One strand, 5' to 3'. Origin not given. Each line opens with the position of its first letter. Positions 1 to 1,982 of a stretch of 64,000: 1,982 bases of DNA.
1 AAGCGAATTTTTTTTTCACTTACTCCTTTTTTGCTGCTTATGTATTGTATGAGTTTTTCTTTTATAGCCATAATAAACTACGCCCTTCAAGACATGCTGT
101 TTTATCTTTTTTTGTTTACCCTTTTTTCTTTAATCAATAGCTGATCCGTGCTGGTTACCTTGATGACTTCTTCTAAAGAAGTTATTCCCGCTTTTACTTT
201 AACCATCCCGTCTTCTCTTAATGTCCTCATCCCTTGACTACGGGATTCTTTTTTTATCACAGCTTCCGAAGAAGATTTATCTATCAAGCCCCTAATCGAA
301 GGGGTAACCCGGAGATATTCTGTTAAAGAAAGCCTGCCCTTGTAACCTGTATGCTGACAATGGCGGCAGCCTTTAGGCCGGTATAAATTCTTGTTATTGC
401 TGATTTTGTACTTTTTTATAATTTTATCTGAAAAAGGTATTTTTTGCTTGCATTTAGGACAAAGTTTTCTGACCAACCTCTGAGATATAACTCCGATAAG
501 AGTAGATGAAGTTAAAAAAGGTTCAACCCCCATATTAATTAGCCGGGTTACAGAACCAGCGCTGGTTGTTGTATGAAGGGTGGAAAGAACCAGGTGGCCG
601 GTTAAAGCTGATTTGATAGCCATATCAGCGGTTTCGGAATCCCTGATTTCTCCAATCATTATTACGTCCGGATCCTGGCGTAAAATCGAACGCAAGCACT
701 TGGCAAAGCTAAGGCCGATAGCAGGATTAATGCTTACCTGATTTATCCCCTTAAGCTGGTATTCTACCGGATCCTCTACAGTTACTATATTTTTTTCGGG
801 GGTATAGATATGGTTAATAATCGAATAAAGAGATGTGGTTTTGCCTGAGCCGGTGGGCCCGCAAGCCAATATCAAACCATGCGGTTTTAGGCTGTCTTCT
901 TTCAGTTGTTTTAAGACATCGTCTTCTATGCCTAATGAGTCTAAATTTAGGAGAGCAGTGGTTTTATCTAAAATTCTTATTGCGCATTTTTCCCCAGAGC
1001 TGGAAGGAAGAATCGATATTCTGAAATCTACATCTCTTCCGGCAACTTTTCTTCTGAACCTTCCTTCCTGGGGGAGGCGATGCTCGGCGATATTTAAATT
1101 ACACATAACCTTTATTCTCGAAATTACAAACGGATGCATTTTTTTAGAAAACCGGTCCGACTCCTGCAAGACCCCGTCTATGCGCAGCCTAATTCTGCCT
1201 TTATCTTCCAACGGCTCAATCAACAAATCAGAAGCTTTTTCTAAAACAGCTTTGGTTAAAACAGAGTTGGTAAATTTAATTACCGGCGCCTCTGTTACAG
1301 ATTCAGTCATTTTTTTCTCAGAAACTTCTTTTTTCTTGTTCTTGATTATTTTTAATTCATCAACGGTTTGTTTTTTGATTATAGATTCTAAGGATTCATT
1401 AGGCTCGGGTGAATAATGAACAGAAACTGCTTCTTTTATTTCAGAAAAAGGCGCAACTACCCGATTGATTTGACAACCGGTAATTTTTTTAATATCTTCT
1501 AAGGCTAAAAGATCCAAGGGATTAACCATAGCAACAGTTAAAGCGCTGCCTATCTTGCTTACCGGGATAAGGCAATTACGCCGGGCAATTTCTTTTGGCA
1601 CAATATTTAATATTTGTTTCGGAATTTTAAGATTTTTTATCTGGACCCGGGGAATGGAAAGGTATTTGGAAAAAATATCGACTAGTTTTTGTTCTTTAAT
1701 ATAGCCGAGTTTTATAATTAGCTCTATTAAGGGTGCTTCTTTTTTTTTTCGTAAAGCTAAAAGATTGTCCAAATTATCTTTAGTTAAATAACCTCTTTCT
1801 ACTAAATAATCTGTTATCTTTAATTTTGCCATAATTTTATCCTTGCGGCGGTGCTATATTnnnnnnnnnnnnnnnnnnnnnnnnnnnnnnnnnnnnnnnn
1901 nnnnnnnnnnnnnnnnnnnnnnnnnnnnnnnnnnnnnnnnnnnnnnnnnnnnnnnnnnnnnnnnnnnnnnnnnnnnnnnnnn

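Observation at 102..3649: Pilus/T2SS-type operon with a stand-alone MshEN-like c-di-GMP sensor and a dead GGDEF domain that keeps its I-site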

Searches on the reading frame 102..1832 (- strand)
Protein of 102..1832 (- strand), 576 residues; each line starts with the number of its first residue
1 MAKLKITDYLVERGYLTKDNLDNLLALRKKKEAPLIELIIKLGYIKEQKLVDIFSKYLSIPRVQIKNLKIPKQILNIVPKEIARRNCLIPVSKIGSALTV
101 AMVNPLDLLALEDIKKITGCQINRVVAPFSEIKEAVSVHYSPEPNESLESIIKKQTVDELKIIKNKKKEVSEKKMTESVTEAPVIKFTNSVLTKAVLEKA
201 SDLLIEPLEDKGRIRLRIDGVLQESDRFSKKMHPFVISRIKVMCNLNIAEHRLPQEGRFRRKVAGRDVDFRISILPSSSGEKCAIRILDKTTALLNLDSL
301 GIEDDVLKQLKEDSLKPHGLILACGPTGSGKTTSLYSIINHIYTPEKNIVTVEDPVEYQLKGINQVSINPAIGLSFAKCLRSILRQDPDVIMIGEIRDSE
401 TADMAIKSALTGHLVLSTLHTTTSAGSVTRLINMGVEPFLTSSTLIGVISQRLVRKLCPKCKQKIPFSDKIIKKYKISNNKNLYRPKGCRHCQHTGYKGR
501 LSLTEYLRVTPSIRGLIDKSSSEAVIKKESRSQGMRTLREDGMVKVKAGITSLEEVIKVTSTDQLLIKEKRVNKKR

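Call 3: search_protein_families(library=pfam, proteins=[window:102-1832:-], max_evalue=0.1)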
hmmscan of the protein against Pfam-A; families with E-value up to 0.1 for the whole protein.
window:102-1832:- (576 aa): 9 families
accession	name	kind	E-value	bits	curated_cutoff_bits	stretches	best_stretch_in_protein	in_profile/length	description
PF00437.27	T2SSE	-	4.8e-131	437.2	24.9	1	180-557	4-369/370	Type II/IV secretion system protein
PF05157.20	MshEN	-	9.5e-18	64.4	23.1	1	59-144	2-88/90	MshEN domain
PF25199.1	nSTAND_NTPase5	-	0.00041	20.6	34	1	299-357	21-81/145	Novel STAND NTPase 5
PF13173.12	AAA_14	-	0.0036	17.7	27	1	321-412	5-87/129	AAA domain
PF13086.12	AAA_11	-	0.013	15.7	27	0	315-344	14-43/257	AAA domain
PF20720.3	nSTAND3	-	0.018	15.2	27.2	1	313-357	12-56/155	Novel STAND NTPase 3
PF13401.12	AAA_22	-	0.025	15.3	27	1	318-358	5-45/130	AAA domain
PF13481.12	AAA_25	-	0.062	13.4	27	0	304-342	19-57/195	AAA domain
PF00005.33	ABC_tran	-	0.077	14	25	0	320-353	13-45/137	ABC transporter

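Call 4: search_protein_families(library=ncbifam, proteins=[window:102-1832:-], max_evalue=0.1)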
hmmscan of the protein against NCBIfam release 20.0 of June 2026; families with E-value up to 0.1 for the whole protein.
window:102-1832:- (576 aa): 28 families (the best 25 are shown)
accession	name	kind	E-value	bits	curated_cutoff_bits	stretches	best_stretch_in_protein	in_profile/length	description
TIGR02533.1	type_II_gspE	equivalog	9e-176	585.3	630.25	1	78-560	4-486/486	type II secretion system ATPase GspE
TIGR02538.1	type_IV_pilB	equivalog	1.1e-171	572.3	675.65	1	6-561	2-563/564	type IV-A pilus assembly ATPase PilB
NF007755.0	PRK10436.1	equivalog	1.7e-135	452.3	617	1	87-562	18-461/465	type II secretion system protein GspE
NF053534.1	T4PilAsmATPsTfpB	equivalog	1.2e-134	449.9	850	1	45-560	63-582/584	type IV pilus assembly ATPase TfpB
NF041000.1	ATPase_ComGA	equivalog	1.2e-74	250.7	300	1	190-455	2-266/267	competence type IV pilus ATPase ComGA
TIGR01420.1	pilT_fam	subfamily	6.9e-52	176.8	319.1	1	190-457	4-271/343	PilT/PilU family type 4a pilus ATPase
TIGR02525.1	plasmid_TraJ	equivalog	8.7e-31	107.2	368.3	1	284-434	121-272/372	plasmid transfer ATPase TraJ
TIGR02524.1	dot_icm_DotB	equivalog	2.6e-20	72.9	463.3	1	317-433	133-258/358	Dot/Icm type IV secretion system ATPase DotB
TIGR02782.1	TrbB_P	equivalog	2.3e-17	63.2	304.55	1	289-433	104-254/303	P-type conjugative transfer ATPase TrbB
TIGR02788.1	VirB11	equivalog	4.2e-17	62.1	249.95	1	318-435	144-266/308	P-type DNA transfer ATPase VirB11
NF058587.1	archaellum_moto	equivalog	4.8e-16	58.6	550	1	321-432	278-394/527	archaellum flagellar ATPase motor FlaI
NF010469.0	PRK13894.1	subfamily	2.2e-15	56.9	508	1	290-432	118-265/320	conjugal transfer ATPase TrbB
NF010407.0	PRK13833.1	subfamily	9.2e-15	54.9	499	1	321-437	147-265/323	conjugal transfer protein TrbB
NF008411.1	PRK11234.1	equivalog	1.3e-13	50.2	1170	1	6-198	484-673/723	cyclic di-3',5'-guanylate-activated glycosyltransferase NfrB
TIGR03819.1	heli_sec_ATPase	hypoth_equivalog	3.5e-12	46.2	373.15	1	277-437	136-303/340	TadA family conjugal transfer-associated ATPase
NF053729.1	c-di-GMP_motif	domain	2.3e-08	33.7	38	1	6-56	2-52/53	cyclic di-GMP-binding domain-containing protein, MshE-related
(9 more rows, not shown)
